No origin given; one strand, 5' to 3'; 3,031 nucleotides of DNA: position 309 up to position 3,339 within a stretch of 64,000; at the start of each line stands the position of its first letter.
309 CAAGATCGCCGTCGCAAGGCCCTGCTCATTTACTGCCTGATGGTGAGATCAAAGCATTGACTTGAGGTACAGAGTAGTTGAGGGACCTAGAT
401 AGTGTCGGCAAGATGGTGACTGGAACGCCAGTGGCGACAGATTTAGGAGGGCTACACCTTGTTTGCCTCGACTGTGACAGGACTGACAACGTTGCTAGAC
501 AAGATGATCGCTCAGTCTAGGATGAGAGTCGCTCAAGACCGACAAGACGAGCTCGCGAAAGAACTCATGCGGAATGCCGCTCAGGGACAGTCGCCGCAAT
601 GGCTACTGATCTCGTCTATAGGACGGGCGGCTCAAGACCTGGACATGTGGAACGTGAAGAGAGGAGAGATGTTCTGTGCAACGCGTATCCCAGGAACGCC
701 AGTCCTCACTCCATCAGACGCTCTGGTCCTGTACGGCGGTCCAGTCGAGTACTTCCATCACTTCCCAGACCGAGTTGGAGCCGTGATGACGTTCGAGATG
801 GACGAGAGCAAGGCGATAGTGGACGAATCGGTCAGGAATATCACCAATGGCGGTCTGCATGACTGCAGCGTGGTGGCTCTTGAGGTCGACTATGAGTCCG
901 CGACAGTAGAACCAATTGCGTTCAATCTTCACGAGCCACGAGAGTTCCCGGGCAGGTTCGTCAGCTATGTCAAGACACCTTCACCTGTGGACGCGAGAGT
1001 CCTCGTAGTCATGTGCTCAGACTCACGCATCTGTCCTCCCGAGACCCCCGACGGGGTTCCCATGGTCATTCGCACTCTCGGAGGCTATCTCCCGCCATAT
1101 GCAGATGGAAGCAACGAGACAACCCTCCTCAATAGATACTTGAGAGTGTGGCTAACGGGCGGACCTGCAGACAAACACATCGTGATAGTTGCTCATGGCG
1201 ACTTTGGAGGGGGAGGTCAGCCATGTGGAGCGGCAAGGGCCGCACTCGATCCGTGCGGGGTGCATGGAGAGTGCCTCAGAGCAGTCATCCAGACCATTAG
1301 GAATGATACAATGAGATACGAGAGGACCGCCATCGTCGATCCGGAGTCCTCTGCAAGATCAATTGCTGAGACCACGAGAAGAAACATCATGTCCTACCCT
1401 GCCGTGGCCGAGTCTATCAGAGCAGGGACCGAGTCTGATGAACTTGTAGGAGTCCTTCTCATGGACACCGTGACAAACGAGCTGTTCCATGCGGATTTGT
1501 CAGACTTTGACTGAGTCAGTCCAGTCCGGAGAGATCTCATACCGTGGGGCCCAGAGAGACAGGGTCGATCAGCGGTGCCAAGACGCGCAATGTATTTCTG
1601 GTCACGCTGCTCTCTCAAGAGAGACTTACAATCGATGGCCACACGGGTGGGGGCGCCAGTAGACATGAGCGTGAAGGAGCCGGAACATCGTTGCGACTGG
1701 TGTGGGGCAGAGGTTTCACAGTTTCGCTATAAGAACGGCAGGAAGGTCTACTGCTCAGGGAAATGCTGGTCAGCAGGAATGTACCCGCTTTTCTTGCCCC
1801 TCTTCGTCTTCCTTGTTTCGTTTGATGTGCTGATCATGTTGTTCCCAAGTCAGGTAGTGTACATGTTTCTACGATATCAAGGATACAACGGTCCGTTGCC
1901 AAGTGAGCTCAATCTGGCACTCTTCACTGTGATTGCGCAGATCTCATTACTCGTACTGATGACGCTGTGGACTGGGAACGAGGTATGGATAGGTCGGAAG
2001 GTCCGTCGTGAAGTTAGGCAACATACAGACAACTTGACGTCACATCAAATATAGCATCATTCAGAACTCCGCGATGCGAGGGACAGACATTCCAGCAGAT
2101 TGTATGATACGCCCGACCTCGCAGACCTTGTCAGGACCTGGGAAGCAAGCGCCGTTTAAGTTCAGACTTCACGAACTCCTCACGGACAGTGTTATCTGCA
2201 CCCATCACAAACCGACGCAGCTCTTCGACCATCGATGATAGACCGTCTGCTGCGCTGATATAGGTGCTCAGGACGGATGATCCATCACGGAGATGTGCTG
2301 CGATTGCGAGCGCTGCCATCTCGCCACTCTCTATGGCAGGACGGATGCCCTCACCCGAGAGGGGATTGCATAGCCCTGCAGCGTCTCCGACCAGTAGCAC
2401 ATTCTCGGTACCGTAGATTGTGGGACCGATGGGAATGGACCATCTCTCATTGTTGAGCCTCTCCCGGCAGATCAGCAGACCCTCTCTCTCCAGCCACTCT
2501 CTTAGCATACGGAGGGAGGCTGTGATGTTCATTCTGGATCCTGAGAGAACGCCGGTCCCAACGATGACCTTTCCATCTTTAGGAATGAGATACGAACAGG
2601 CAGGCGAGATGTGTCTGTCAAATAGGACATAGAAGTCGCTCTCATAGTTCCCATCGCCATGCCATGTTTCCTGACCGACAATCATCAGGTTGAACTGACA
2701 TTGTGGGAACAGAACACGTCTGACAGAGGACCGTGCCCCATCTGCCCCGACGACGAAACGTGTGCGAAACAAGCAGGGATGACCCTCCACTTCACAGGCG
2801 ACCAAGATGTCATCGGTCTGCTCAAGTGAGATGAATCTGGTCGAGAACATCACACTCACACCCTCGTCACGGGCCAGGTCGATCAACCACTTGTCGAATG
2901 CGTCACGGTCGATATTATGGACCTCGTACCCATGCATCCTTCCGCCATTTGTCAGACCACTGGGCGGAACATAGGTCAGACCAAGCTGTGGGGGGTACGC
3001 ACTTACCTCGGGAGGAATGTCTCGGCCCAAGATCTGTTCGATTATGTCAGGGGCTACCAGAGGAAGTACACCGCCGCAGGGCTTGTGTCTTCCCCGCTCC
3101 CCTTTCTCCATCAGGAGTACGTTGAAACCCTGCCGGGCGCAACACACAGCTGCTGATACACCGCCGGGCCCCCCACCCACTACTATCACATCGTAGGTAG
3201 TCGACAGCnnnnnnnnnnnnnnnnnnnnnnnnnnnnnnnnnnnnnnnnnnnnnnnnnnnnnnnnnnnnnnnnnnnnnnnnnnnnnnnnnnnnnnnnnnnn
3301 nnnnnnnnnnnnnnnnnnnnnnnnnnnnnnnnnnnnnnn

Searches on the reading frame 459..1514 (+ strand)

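Call 42: search_protein_families(library=pfam, proteins=[window:459-1514:+], max_evalue=0.001)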
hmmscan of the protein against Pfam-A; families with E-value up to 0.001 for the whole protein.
window:459-1514:+ (351 aa): 1 family
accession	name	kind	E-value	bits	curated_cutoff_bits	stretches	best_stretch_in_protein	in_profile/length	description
PF00484.24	Pro_CA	-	0.00071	20.3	25.7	0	182-324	2-141/156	Carbonic anhydrase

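Call 43: search_protein_families(library=padloc, proteins=[window:459-1514:+], max_evalue=0.01)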
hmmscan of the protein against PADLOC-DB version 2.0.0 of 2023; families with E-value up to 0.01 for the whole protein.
window:459-1514:+ (351 aa): 0 families

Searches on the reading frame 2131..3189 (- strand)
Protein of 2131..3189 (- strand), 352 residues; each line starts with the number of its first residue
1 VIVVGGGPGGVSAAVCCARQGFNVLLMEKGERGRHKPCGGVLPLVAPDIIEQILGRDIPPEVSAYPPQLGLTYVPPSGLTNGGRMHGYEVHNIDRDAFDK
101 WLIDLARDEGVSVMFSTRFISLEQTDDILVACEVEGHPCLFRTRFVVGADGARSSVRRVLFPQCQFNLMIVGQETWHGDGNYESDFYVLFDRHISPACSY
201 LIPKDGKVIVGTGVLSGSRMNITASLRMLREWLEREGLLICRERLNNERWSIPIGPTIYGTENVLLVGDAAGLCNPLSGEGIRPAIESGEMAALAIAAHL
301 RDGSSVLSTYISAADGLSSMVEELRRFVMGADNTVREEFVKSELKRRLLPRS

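Call 42: search_protein_families(library=pfam, proteins=[window:2131-3189:-], max_evalue=0.001)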
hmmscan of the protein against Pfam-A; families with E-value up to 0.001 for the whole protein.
window:2131-3189:- (352 aa): 10 families
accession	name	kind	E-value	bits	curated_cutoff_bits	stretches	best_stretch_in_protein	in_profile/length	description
PF01494.25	FAD_binding_3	-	6.3e-18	65.5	22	1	2-159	5-166/349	FAD binding domain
PF01266.30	DAO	-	5.5e-09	36.4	27.9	0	2-32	3-34/353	FAD dependent oxidoreductase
PF12831.13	FAD_oxidored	-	1.8e-08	34.5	27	1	2-134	3-126/416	FAD dependent oxidoreductase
PF00890.30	FAD_binding_2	-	1.3e-06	28.3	20.4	1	2-34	3-37/414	FAD binding domain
PF05834.18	Lycopene_cycl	-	8.9e-06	25.5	23.4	0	92-303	83-297/380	Lycopene cyclase protein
PF13450.12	NAD_binding_8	-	2.2e-05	25.1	21.9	1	3-32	1-30/68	NAD(P)-binding Rossmann-like domain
PF07992.20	Pyr_redox_2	-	4.2e-05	23.5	26.1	1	2-42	4-41/291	Pyridine nucleotide-disulphide oxidoreductase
PF03486.20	HI0933_like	-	0.0005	20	50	0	1-32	3-34/244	HI0933-like protein Rossmann domain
PF13738.12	Pyr_redox_3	-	0.00066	19.4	30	1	2-33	1-33/305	Pyridine nucleotide-disulphide oxidoreductase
PF01134.28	GIDA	-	0.0007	19.2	22.1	1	2-28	3-30/391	Glucose inhibited division protein A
